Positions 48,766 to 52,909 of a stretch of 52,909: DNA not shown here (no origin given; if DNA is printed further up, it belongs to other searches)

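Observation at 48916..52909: Unlisted large ORF: YD/RHS-like repeat protein with a GH5-like glycoside hydrolase inserted mid-array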

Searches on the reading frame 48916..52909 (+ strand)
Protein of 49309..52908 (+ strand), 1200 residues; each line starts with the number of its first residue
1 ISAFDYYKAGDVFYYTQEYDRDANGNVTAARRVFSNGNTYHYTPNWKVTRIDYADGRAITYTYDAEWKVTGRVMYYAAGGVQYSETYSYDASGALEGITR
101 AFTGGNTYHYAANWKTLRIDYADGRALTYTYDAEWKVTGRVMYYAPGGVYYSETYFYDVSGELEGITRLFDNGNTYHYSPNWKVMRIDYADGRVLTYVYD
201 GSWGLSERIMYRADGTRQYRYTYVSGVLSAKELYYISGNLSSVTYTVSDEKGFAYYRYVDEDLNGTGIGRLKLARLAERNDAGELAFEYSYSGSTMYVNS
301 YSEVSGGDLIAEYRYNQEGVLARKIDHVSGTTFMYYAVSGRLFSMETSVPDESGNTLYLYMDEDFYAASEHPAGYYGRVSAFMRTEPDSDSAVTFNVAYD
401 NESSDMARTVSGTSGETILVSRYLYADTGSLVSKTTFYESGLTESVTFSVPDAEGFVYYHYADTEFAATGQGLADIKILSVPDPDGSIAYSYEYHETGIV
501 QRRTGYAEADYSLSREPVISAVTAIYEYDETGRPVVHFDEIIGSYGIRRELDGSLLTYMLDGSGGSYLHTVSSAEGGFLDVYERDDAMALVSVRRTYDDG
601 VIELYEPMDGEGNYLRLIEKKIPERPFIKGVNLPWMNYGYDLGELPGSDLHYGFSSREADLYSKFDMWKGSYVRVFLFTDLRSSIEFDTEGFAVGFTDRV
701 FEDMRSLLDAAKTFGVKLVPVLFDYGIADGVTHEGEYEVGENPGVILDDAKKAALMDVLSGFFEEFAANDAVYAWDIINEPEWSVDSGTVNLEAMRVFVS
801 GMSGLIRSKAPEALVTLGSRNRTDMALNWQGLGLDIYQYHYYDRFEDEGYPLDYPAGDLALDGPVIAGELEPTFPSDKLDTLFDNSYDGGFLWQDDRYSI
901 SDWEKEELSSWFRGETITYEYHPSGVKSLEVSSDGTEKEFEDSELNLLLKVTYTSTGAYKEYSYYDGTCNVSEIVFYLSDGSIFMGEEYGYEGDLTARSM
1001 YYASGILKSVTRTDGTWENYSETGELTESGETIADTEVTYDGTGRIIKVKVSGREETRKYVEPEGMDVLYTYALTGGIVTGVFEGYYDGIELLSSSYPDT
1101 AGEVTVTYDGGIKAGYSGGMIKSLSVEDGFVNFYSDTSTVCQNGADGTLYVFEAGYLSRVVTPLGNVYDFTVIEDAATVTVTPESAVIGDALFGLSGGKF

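Call 3: search_protein_families(library=pfam, proteins=[window:48916-52909:+], max_evalue=1)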
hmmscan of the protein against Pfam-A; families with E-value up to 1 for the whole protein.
window:48916-52909:+ (1331 aa): 2 families
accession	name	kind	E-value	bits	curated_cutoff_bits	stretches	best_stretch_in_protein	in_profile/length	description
PF05593.20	RHS_repeat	-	0.00071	20.4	22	2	111-133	7-29/38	RHS Repeat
PF24399.1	DUF7543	-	0.34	11.4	27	1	710-732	12-34/71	Family of unknown function (DUF7543)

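Call 4: search_protein_families(library=ncbifam, proteins=[window:48916-52909:+], max_evalue=1)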
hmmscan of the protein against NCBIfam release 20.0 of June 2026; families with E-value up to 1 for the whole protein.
window:48916-52909:+ (1331 aa): 2 families
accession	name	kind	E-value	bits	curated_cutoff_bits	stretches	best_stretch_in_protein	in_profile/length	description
TIGR01643.1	YD_repeat_2x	repeat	5.8e-05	23.4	15.8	1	105-134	1-30/42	YD repeat-containing protein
NF010570.0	PRK13963.1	equivalog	0.037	13.3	274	0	245-262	36-53/261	rRNA maturation RNase YbeY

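Call 11: find_homologous_proteins(query=window:48916-52909:+)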
Query window:48916-52909:+ (1331 aa): 82 proteins with E <= 0.001 among 8000 candidates.
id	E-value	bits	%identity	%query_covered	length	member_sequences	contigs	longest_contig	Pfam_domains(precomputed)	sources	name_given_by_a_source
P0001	2.9e-92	328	40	24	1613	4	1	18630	PF05593.20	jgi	-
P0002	2.1e-16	77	27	18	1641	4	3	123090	PF05593.20,PF25023.2,PF20148.5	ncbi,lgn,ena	-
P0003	4.7e-15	73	26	21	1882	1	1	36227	PF13715.13,PF05593.20,PF17802.8,PF25023.2,PF13620.13,PF09430.17,PF22904.4,PF17210.10,PF20148.5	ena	-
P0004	2.6e-13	67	25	52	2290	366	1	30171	PF05593.20,PF25023.2,PF20148.5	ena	-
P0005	2.8e-13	67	25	52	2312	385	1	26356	PF05593.20,PF25023.2,PF20148.5,PF03527.21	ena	-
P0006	3.3e-13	66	28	28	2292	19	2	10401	PF23389.2,PF25174.2,PF05593.20,PF25023.2,PF20148.5,PF23414.2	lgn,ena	-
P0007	4.7e-13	66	27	26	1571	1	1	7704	PF05593.20,PF25023.2,PF20148.5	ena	-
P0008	8.5e-13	65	31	14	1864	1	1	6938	PF15283.13,PF05593.20,PF25023.2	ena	-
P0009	3.5e-12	63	27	26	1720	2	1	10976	PF05593.20,PF25023.2,PF20148.5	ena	-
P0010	6.1e-12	62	24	34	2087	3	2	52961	PF05593.20,PF25023.2,PF20148.5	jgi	jgi:RHS repeat-associated protein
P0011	8.7e-12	62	31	18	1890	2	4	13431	PF08310.18,PF05593.20,PF25023.2,PF20148.5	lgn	-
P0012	4.4e-11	59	28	15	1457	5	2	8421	PF05593.20,PF25023.2,PF06951.17,PF20148.5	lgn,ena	-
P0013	6.5e-11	59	24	39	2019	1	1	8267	PF23389.2,PF25174.2,PF05593.20,PF25023.2,PF20148.5,PF23414.2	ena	-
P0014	1.3e-10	58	28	17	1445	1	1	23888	PF05593.20,PF25023.2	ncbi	-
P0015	1.9e-10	57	27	34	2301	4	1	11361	PF25174.2,PF05593.20,PF25023.2,PF20148.5,PF03527.21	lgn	-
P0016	2.9e-10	57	26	26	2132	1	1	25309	PF05593.20,PF25023.2,PF20148.5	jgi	jgi:RHS repeat-associated protein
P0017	4.7e-10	56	27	34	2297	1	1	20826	PF05593.20,PF25023.2,PF20148.5,PF03527.21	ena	-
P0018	5.4e-10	56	26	16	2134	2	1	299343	PF05593.20,PF25023.2,PF20148.5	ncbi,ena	-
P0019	7.7e-10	55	30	19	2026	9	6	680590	PF05593.20,PF25023.2,PF20148.5,PF03527.21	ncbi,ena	-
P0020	8.0e-10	55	26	43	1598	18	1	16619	PF05593.20,PF25023.2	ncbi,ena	-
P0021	1.5e-9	54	25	17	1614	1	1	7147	PF05593.20,PF25023.2,PF20148.5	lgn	-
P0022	2.2e-9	54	27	34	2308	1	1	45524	PF05593.20,PF25023.2,PF20148.5,PF23414.2,PF03527.21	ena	-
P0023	2.7e-9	53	29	16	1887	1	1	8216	PF05593.20,PF25023.2,PF20148.5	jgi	-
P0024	1.4e-8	51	27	13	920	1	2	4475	PF15283.13,PF05593.20,PF25023.2,PF20148.5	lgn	-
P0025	1.4e-8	51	27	34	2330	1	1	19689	PF05593.20,PF25023.2,PF20148.5,PF03527.21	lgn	-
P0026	2.5e-8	50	27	34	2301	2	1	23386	PF05593.20,PF25023.2,PF20148.5,PF03527.21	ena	-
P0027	4.6e-8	49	31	14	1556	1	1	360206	PF07591.16,PF05593.20,PF25023.2,PF14449.12,PF20148.5,PF13403.12,PF14890.12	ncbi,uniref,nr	ncbi:polymorphic toxin-type HINT domain-containing protein [Saccharibacillus kuerlensis]|uniref:Hint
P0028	4.6e-8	49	25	23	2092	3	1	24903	PF15283.13,PF05593.20,PF25023.2,PF20148.5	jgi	jgi:RHS repeat-associated protein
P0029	4.7e-8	49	27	22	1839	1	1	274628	PF05593.20,PF25023.2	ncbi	ncbi:MAG: RHS repeat-associated core domain-containing protein [Planctomycetaceae bacterium]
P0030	8.6e-8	49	26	27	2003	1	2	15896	PF25174.2,PF05593.20,PF25023.2,PF20148.5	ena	-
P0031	8.7e-8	48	27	15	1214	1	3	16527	PF05593.20,PF25023.2,PF09056.17,PF20148.5,PF03527.21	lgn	-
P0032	1.7e-7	47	24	28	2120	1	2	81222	PF05593.20,PF25023.2,PF20148.5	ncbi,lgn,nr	ncbi:MAG: RHS repeat protein [Chloroflexi bacterium]|nr:RHS repeat protein [Chloroflexota bacterium]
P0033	2.0e-7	47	32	17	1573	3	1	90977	PF05593.20,PF25023.2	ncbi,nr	ncbi:MAG: hypothetical protein PHQ61_06060, partial [Candidatus Omnitrophica bacterium]|nr:hypotheti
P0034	2.0e-7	47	26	15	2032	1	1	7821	PF05593.20,PF17957.8,PF25023.2,PF01436.28,PF20148.5,PF08450.19,PF19077.7,PF17936.8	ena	-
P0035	2.3e-7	47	29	27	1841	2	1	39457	PF00553.26,PF05593.20,PF25023.2,PF00139.27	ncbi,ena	-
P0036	2.6e-7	47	26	18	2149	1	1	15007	PF01839.30,PF05593.20,PF13517.13,PF25023.2,PF18911.7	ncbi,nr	ncbi:MAG: VCBS repeat-containing protein, partial [Lentisphaeria bacterium]|nr:VCBS repeat-containin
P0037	2.8e-7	47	25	26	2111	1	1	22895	PF17963.8,PF17892.8,PF05593.20,PF14521.13,PF25023.2,PF24908.1,PF05345.19,PF20148.5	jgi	jgi:RHS repeat-associated protein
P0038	4.0e-7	46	27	26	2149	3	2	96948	PF11617.14,PF05593.20,PF25023.2,PF20148.5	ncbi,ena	-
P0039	5.1e-7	46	28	19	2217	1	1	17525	PF05593.20,PF25023.2,PF20148.5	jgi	jgi:RHS repeat-associated protein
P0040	5.9e-7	46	25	21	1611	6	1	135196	PF05593.20,PF25023.2,PF20148.5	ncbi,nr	ncbi:MAG: hypothetical protein J6K58_00020, partial [Lachnospiraceae bacterium]|nr:hypothetical prot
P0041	8.5e-7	45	27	19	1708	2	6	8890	PF05593.20,PF25023.2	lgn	-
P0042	9.7e-7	45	25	40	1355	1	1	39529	PF05593.20,PF25023.2,PF07661.20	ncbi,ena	-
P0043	1.0e-6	45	30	18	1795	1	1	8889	PF05593.20,PF25023.2,PF20148.5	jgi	-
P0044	1.6e-6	44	27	26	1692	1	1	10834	PF05593.20,PF25023.2,PF17210.10,PF00094.31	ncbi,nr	ncbi:MAG: VWD domain-containing protein [Hydrococcus sp. C42_A2020_068]|nr:VWD domain-containing pro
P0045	1.8e-6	44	27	18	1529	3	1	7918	PF05593.20,PF25023.2,PF20148.5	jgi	-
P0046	2.0e-6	44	24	20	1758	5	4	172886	PF05593.20,PF25023.2,PF20148.5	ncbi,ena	-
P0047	3.0e-6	43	28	17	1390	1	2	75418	PF15283.13,PF05593.20,PF25023.2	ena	-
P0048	3.7e-6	43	31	19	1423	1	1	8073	PF05593.20,PF25023.2,PF20148.5,PF03527.21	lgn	-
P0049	4.6e-6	43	26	27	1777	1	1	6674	PF05593.20,PF25023.2,PF20148.5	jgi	-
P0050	5.4e-6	43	23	18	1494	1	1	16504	PF05593.20,PF25023.2,PF20148.5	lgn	-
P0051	5.6e-6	42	26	21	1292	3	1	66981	PF05593.20,PF25023.2,PF20148.5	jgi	-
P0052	6.0e-6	42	28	26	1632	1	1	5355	PF23389.2,PF25174.2,PF23381.2,PF05593.20,PF25023.2,PF23414.2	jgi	jgi:RHS repeat-associated protein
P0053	6.8e-6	42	32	10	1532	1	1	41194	PF05593.20,PF25023.2,PF20148.5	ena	-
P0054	9.0e-6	42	25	18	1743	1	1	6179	PF15283.13,PF05593.20,PF25023.2,PF20148.5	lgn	-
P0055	1.1e-5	42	28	18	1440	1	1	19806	PF05593.20,PF25023.2,PF20148.5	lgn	-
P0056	1.9e-5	41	25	29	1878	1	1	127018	PF25174.2,PF05593.20,PF25023.2,PF20148.5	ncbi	ncbi:MAG: RHS repeat-associated core domain-containing protein [Chloroflexota bacterium]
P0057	1.9e-5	41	27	18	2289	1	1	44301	PF07646.22,PF13418.13,PF07250.18,PF24681.2,PF13415.13,PF05593.20,PF24981.2,PF01344.32,PF25023.2,PF05345.19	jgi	jgi:RHS repeat-associated protein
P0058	2.1e-5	41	26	34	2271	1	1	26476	PF17963.8,PF17892.8,PF05593.20,PF25023.2,PF24908.1,PF05345.19,PF20148.5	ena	-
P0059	3.9e-5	40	30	14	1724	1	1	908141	PF05593.20,PF25023.2,PF20148.5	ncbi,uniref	ncbi:DUF6531 domain-containing protein [Streptomyces griseosporeus]|uniref:DUF6531 domain-containing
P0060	4.4e-5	40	26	19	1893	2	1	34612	PF13229.13,PF05593.20,PF25023.2,PF20148.5,PF05048.20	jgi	jgi:RHS repeat-associated protein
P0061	4.8e-5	39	26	14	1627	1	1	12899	PF05593.20,PF25023.2,PF20148.5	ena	-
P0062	5.1e-5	39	27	28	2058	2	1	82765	PF05593.20,PF25023.2,PF01841.26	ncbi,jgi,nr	ncbi:MAG: hypothetical protein E7294_10865 [Lachnospiraceae bacterium]|nr:hypothetical protein [Lach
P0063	5.2e-5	39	25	27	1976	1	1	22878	PF05593.20,PF25023.2,PF20148.5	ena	-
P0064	6.1e-5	39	28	16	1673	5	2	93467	PF05593.20,PF25023.2,PF20148.5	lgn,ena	-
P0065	1.3e-4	38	25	17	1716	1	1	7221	PF25174.2,PF05593.20,PF25023.2,PF05345.19,PF20148.5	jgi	jgi:RHS repeat-associated protein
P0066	1.3e-4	38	28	17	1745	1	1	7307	PF00754.32,PF07691.18,PF05593.20,PF22633.4,PF13385.14,PF02018.24,PF25023.2,PF22637.3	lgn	-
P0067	1.4e-4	38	26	16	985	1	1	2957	PF05593.20,PF25023.2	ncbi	ncbi:MAG: hypothetical protein AAGD38_24070, partial [Acidobacteriota bacterium]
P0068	1.5e-4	38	26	36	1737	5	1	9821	PF05593.20,PF25023.2,PF20148.5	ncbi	-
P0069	1.6e-4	38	27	18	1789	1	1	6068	PF05593.20,PF25023.2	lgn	-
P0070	1.9e-4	37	28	20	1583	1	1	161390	PF05593.20,PF24595.2,PF25023.2,PF20148.5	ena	-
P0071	2.0e-4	37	29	20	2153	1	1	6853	PF26182.1,PF05593.20,PF21461.4,PF25023.2,PF02368.25,PF20148.5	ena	-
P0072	2.0e-4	37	26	30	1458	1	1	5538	PF05593.20,PF25023.2,PF20148.5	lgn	-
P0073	2.2e-4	37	28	13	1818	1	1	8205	PF05593.20,PF25023.2,PF20148.5,PF14436.12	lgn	-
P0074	2.6e-4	37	28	18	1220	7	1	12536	PF15652.13,PF05593.20,PF25023.2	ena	-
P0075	4.0e-4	36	24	27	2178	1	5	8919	PF05593.20,PF13927.13,PF16158.12,PF25023.2,PF09056.17,PF19081.7,PF20148.5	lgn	-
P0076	4.3e-4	36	24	17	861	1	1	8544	PF05593.20,PF25023.2,PF03527.21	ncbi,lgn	ncbi:MAG: RHS repeat-associated core domain-containing protein [Candidatus Thiodiazotropha sp.]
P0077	4.8e-4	36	26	27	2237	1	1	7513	PF05593.20,PF25023.2,PF20148.5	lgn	-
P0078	7.7e-4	35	27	14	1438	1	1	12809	PF05593.20,PF25023.2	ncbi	-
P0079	8.6e-4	35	26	16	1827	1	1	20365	PF05593.20,PF25023.2,PF20148.5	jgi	jgi:RHS repeat-associated protein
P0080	8.6e-4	35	26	15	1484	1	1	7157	PF23389.2,PF05593.20,PF25023.2,PF20148.5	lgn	-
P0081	9.2e-4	35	29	21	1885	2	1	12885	PF21027.4,PF22352.3,PF00801.27,PF05593.20,PF25023.2,PF18911.7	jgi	-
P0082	9.4e-4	35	28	17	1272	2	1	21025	PF15283.13,PF25174.2,PF05593.20,PF25023.2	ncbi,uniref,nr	ncbi:hypothetical protein Psi01_83090 [Planobispora siamensis]|uniref:Teneurin-like YD-shell domain-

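Call 15: find_encoding_contigs(protein=P0001, flank=10000, max_places=4)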
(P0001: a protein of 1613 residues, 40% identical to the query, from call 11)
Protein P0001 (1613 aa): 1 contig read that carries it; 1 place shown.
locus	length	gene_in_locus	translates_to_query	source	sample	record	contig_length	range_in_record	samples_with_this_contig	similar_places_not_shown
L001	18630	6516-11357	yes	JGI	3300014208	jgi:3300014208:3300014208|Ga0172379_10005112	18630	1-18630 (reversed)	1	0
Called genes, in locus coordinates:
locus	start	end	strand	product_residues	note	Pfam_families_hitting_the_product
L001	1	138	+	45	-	?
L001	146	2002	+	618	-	PF03853:YjeF_N, PF17785:PUA_3, PF10672:Methyltrans_SAM, PF02475:TRM5-TYW2_MTfase (weak), PF01728:FtsJ, PF03602:Cons_hypoth95, PF09445:Methyltransf_15, PF13847:Methyltransf_31, +4 more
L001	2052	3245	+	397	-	PF00990:GGDEF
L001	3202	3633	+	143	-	PF04115:Ureidogly_lyase (faint)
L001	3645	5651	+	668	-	PF00515:TPR_1 (faint), PF07719:TPR_2 (faint), PF13174:TPR_6 (faint), PF13181:TPR_8 (faint), PF13424:TPR_12 (faint), PF13432:TPR_16 (weak), PF00512:HisKA, PF02518:HATPase_c, +3 more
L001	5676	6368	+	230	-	PF00072:Response_reg, PF00486:Trans_reg_C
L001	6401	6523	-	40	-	-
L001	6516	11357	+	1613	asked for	PF05593:RHS_repeat (faint)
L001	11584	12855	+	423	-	PF05977:MFS_3, PF13347:MFS_2 (faint), PF07690:MFS_1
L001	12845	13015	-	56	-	-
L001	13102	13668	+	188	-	PF04892:VanZ-LLP1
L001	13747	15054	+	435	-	PF13375:RnfC_N, PF01512:Complex1_51K, PF10531:SLBB (weak), PF12838:Fer4_7, PF13183:Fer4_8 (weak), PF13187:Fer4_9, PF13237:Fer4_10, PF13534:Fer4_17 (weak), +3 more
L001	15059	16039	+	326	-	PF03116:NQR2_RnfD_RnfE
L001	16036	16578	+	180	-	PF04205:FMN_bind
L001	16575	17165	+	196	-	PF02508:Rnf-Nqr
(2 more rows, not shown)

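Call 31: search_protein_families(library=ncbifam, proteins=[P0001], max_evalue=0.01)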
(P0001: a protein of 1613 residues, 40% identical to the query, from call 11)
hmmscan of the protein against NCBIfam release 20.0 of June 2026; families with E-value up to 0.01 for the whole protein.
P0001 (1613 aa): 0 families

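Call 64: search_protein_representatives(protein=window:49309-52908:+)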
Query: 1200 residues. Proteins with E-value up to 0.001 (for the whole library): 1675; up to 1e-10: 611; up to 1e-30: 167. The best 150 are listed.
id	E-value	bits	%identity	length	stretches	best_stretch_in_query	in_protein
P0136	7.9e-162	557.0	40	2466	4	436-1189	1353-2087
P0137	1.8e-153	529.3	41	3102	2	552-1189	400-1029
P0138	2.1e-148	512.5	43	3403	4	613-925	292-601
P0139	4.4e-139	481.7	41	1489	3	527-1118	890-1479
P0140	4.7e-135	468.3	38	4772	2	427-1187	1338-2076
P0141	3.1e-134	465.6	40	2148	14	621-920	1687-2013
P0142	1.2e-124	433.8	41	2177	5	615-1003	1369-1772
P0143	1.0e-114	401.0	38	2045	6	573-1050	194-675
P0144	1.2e-107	377.6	38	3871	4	538-1029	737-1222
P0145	1.2e-107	377.5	39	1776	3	540-919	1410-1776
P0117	1.5e-105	370.6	42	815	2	592-1090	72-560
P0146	4.3e-105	369.1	38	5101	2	624-905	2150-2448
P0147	4.2e-102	359.2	36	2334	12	414-966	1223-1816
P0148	9.3e-101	354.7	36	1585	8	616-922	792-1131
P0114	5.1e-100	352.3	41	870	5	490-899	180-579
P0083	1.0e-77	278.4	47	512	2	625-925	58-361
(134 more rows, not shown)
